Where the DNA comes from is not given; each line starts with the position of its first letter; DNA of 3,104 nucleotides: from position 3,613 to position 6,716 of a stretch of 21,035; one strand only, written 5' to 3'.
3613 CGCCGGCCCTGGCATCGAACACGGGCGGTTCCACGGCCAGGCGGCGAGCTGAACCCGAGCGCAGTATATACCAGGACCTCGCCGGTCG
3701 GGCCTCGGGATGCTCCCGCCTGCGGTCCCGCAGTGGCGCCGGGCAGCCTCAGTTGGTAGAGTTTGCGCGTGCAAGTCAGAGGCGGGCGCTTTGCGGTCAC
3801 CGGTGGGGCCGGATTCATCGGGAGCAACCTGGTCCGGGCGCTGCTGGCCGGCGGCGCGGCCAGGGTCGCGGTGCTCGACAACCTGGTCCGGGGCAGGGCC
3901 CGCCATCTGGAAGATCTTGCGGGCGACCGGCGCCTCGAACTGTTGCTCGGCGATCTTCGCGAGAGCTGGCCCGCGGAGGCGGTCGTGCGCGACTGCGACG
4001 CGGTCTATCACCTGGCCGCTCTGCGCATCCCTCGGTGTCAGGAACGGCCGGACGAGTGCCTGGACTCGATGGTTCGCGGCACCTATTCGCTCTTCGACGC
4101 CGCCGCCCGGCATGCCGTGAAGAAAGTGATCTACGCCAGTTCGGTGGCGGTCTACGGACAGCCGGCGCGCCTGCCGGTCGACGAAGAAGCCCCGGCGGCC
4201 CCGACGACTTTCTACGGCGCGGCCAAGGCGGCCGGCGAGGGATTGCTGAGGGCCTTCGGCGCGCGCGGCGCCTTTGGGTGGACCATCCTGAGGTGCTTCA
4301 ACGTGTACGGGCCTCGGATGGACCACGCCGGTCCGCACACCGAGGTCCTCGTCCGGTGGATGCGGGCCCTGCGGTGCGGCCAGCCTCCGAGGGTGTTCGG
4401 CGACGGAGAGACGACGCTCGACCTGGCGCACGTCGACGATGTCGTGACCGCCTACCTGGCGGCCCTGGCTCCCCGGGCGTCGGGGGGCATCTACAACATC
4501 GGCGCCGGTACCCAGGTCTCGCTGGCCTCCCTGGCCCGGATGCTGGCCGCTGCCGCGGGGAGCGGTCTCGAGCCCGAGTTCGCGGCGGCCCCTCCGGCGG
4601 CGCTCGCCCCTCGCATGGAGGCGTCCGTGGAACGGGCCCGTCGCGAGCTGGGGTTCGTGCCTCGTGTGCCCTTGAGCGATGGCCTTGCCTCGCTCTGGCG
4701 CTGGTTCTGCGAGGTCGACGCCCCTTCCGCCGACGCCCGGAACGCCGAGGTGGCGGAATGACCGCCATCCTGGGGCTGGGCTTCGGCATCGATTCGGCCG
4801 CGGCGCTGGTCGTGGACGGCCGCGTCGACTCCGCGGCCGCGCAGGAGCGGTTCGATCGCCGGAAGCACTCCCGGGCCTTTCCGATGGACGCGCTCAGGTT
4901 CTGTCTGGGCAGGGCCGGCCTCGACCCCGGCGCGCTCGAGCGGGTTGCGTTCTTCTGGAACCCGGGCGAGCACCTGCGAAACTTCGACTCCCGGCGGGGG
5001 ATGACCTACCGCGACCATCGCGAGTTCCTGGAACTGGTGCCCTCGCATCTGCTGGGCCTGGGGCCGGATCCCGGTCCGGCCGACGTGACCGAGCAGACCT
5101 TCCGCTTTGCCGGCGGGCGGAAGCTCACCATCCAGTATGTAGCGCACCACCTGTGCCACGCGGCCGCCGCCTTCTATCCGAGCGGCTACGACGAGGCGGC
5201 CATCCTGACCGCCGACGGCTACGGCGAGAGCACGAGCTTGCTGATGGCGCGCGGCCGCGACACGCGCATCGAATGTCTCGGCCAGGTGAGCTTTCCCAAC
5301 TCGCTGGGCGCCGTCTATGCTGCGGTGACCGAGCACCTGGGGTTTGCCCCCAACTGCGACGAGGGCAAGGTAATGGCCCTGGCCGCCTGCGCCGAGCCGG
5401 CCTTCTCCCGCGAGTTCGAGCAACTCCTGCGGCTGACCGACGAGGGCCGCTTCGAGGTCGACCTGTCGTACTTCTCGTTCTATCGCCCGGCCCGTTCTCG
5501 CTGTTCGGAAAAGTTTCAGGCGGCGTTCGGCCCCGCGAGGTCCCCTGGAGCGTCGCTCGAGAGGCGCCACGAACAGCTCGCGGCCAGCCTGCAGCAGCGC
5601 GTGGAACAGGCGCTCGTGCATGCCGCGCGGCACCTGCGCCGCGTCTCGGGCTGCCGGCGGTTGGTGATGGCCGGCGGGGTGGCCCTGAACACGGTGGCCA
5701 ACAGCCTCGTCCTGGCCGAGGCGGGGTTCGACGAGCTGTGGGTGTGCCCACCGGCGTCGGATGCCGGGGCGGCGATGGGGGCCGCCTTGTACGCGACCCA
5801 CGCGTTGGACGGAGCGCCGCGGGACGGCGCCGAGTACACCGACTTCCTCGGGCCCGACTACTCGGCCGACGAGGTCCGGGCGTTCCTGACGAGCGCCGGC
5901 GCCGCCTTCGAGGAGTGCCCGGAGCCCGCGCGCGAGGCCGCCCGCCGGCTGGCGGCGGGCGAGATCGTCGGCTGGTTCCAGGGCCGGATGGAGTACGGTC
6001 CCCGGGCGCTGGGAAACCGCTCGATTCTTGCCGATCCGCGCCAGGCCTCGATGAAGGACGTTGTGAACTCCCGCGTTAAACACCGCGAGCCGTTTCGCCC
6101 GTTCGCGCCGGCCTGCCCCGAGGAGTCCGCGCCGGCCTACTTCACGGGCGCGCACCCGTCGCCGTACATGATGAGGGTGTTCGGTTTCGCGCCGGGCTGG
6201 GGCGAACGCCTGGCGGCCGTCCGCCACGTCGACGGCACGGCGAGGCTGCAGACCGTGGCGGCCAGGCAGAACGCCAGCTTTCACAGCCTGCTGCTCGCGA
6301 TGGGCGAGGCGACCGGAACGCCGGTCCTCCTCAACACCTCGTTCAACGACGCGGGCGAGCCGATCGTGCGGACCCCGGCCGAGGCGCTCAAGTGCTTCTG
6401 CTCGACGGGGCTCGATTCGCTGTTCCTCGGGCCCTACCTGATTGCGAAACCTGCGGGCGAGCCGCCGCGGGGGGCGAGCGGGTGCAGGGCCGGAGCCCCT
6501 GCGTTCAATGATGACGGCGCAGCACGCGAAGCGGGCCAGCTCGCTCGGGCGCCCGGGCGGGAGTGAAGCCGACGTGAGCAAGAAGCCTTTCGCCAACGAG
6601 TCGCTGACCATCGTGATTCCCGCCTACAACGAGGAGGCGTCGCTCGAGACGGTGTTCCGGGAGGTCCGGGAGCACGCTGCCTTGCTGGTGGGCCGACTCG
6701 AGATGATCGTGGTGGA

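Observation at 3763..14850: Arn-like lipid-carrier sugar pathway built from non-canonical parts, with possible transient N-acylation logic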

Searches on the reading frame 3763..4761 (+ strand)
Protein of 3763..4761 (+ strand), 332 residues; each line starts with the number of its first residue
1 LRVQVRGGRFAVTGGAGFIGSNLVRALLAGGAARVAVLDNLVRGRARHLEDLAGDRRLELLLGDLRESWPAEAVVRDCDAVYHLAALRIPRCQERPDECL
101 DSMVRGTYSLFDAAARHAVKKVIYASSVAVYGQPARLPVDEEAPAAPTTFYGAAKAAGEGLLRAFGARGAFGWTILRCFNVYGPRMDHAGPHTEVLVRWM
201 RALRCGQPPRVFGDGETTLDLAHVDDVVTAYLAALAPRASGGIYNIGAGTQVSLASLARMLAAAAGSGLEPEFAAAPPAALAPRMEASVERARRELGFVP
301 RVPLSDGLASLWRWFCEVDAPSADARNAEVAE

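Call 6: search_protein_families(library=pfam, proteins=[window:3763-4761:+], max_evalue=0.01)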
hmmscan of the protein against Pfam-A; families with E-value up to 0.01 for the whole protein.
window:3763-4761:+ (332 aa): 9 families
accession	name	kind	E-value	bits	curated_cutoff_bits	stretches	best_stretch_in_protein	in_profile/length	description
PF01370.27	Epimerase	-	1.6e-53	182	20.9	1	12-247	3-240/240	NAD dependent epimerase/dehydratase family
PF16363.11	GDP_Man_Dehyd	-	4.1e-40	138.7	27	1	12-269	2-270/332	GDP-mannose 4,6 dehydratase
PF01073.25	3Beta_HSD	-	3.6e-21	75.9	22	1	11-234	1-228/280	3-beta hydroxysteroid dehydrogenase/isomerase family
PF02719.21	Polysacc_synt_2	-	2e-13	50.7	20.2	1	12-127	3-128/293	Polysaccharide biosynthesis protein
PF07993.18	NAD_binding_4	-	4.1e-12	46.2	20.1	1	12-230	1-257/258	Male sterility protein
PF13460.12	NAD_binding_10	-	8.7e-12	45.7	27.2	1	14-178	1-143/184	NAD(P)H-binding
PF04321.23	RmlD_sub_bind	-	1.1e-11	44.9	27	1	11-280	4-249/287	RmlD substrate binding domain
PF05368.20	NmrA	-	0.00019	21.6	27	1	10-128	5-108/298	NmrA-like family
PF00106.31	adh_short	-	0.0042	17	26.6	0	11-79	4-72/195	short chain dehydrogenase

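Call 7: search_protein_families(library=ncbifam, proteins=[window:3763-4761:+], max_evalue=0.01)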
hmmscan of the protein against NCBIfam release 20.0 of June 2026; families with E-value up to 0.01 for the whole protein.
window:3763-4761:+ (332 aa): 30 families (the best 25 are shown)
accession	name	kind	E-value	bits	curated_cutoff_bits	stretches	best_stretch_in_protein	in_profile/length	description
TIGR01179.1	galE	equivalog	2.1e-43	148.4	262.3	1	12-315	4-325/332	UDP-glucose 4-epimerase GalE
TIGR04180.1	EDH_00030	hypoth_equivalog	4.7e-37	127.6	475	1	12-270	3-261/297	NAD-dependent 4,6-dehydratase LegB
TIGR02197.1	heptose_epim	equivalog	1.5e-36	126.2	274.6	1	11-311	2-309/316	ADP-glyceromanno-heptose 6-epimerase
TIGR01181.1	dTDP_gluc_dehyt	equivalog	4.3e-36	124.6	365.1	1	11-317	3-313/321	dTDP-glucose 4,6-dehydratase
TIGR03466.1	HpnA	hypoth_equivalog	1.4e-27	96.5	367.65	1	12-267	5-248/327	hopanoid-associated sugar epimerase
NF007956.0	PRK10675.1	subfamily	2.9e-25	89.1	394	2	11-183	4-182/338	UDP-glucose 4-epimerase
NF011728.1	PRK15181.1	equivalog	7.7e-24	84.3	760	1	8-260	16-277/348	Vi polysaccharide biosynthesis UDP-N-acetylglucosaminuronic acid C-4 epimerase TviC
NF043036.1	ErythonDh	equivalog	2.3e-22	79.6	325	1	11-171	4-169/321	D-erythronate dehydrogenase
NF008360.0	PRK11150.1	equivalog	3.6e-21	75.7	452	1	11-259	3-248/310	ADP-glyceromanno-heptose 6-epimerase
NF042422.1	oxyalk_red_OleD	equivalog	2.6e-18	66.5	580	1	11-266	4-251/329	2-alkyl-3-oxoalkanoate reductase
NF007582.0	PRK10217.1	equivalog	4e-18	65.6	698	1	10-249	4-254/355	dTDP-glucose 4,6-dehydratase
NF047922.1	GDPFucSynFcl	equivalog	2.5e-17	63.3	500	1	95-318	73-304/308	GDP-L-fucose synthase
NF052578.1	StrlDmthSdmBMthl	equivalog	3.3e-16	60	600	1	12-265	5-245/328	sterol demethylase protein SdmB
NF007490.0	PRK10084.1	subfamily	6.3e-16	58.3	649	1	11-248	4-260/361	dTDP-glucose 4,6-dehydratase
TIGR01777.1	yfcH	hypoth_equivalog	2.2e-15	57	207.35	1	11-266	2-242/292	TIGR01777 family oxidoreductase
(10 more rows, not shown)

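Call 58: search_solved_structures(query=window:3763-4761:+, max_evalue=1e-20)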
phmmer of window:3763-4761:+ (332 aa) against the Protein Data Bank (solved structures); distinct sequences matched with E-value up to 1e-20: 61 (the best 60 are shown).
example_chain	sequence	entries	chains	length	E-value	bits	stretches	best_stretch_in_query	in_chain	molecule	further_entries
7ys8_A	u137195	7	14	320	7.7e-44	153.5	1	9-315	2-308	UDP-glucose 4-epimerase | UDP-glucose 4-epimerase along with EC 5.1.3.2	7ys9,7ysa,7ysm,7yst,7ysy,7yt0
6wjb_A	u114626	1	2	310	1.3e-41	146.2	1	8-313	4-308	NAD-dependent epimerase/dehydratase family protein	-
6wj9_A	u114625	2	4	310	1.4e-40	142.8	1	8-313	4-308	NAD-dependent epimerase/dehydratase family protein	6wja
6dnt_A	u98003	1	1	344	1.7e-37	132.7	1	9-279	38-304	NAD-dependent epimerase/dehydratase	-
4zrm_A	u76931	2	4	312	3.8e-34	121.7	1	11-315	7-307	UDP-glucose 4-epimerase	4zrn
10ke_A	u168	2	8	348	5.9e-34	121.1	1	7-317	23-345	Capsular polysaccharide biosynthesis protein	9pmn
1r6d_A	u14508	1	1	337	1.4e-33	119.8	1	9-317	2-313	TDP-glucose-4,6-dehydratase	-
1r66_A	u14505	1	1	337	1.7e-33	119.6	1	9-317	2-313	TDP-glucose-4,6-dehydratase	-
8rdg_A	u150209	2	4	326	6.7e-32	114.3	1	9-264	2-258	SDR family NAD(P)-dependent oxidoreductase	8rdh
8rdi_A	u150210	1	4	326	2.4e-31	112.5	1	9-264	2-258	SDR family NAD(P)-dependent oxidoreductase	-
6kv9_A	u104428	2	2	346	5.5e-31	111.3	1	7-315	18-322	MoeE5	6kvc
4lk3_A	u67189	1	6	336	1.2e-30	110.2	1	9-315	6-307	UDP-glucuronic acid decarboxylase 1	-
6zl6_A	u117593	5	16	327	3.5e-30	108.7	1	10-314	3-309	Epimerase domain-containing protein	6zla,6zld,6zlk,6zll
2b69_A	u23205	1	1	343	5.6e-30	108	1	9-315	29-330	UDP-glucuronate decarboxylase 1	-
4gll_A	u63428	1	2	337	5.7e-30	108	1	9-315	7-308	UDP-glucuronic acid decarboxylase 1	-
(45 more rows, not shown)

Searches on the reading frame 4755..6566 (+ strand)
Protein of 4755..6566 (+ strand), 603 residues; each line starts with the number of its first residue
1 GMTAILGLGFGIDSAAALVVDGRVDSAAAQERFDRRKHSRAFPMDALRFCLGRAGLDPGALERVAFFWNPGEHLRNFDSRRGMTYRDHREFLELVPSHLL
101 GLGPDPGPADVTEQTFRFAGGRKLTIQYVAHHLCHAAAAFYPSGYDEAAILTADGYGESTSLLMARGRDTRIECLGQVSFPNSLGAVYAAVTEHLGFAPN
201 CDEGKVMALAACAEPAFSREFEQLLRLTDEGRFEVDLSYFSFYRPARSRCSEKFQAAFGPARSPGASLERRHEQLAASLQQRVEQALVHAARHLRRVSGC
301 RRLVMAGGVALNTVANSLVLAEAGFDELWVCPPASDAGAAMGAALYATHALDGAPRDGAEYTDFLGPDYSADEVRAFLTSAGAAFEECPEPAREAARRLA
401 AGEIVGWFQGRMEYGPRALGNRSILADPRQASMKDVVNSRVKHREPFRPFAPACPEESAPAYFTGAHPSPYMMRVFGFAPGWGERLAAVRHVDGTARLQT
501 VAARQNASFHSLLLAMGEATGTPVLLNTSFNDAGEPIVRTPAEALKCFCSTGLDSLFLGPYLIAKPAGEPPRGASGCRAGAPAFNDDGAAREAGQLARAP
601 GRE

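Call 6: search_protein_families(library=pfam, proteins=[window:4755-6566:+], max_evalue=0.01)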
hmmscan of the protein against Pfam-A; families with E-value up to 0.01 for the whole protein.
window:4755-6566:+ (603 aa): 4 families
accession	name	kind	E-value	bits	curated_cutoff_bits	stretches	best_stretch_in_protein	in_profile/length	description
PF16861.10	Carbam_trans_C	-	1.5e-67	226.8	27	1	396-565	1-170/170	Carbamoyltransferase C-terminus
PF02543.21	Carbam_trans_N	-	2.2e-51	175.8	24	1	6-345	3-346/346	Carbamoyltransferase N-terminus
PF22521.2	HypF_C_2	-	0.0014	18.9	27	1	270-342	164-240/241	Carbamoyltransferase, Kae1-like Domain, second subdomain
PF00814.31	TsaD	-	0.0024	18.1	24.8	0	253-317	190-235/264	tRNA N6-adenosine threonylcarbamoyltransferase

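Call 7: search_protein_families(library=ncbifam, proteins=[window:4755-6566:+], max_evalue=0.01)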
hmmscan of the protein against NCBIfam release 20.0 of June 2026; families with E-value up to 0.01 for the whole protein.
window:4755-6566:+ (603 aa): 4 families
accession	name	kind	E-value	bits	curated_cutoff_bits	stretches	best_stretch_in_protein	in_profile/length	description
NF041651.1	nodul_NodU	equivalog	3e-50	171.5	1000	1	5-537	3-529/556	nodulation protein NodU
TIGR03723.1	T6A_TsaD_YgjD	equivalog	0.00013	21.2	296.1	1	267-321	227-281/314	tRNA (adenosine(37)-N6)-threonylcarbamoyltransferase complex transferase subunit TsaD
TIGR00329.1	gcp_kae1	subfamily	0.00028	20.2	207.8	1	159-314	136-273/305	tRNA (adenosine(37)-N6)-threonylcarbamoyltransferase complex transferase subunit TsaD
TIGR00143.1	hypF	equivalog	0.00067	17.9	466.1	0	117-158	460-503/741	carbamoyltransferase HypF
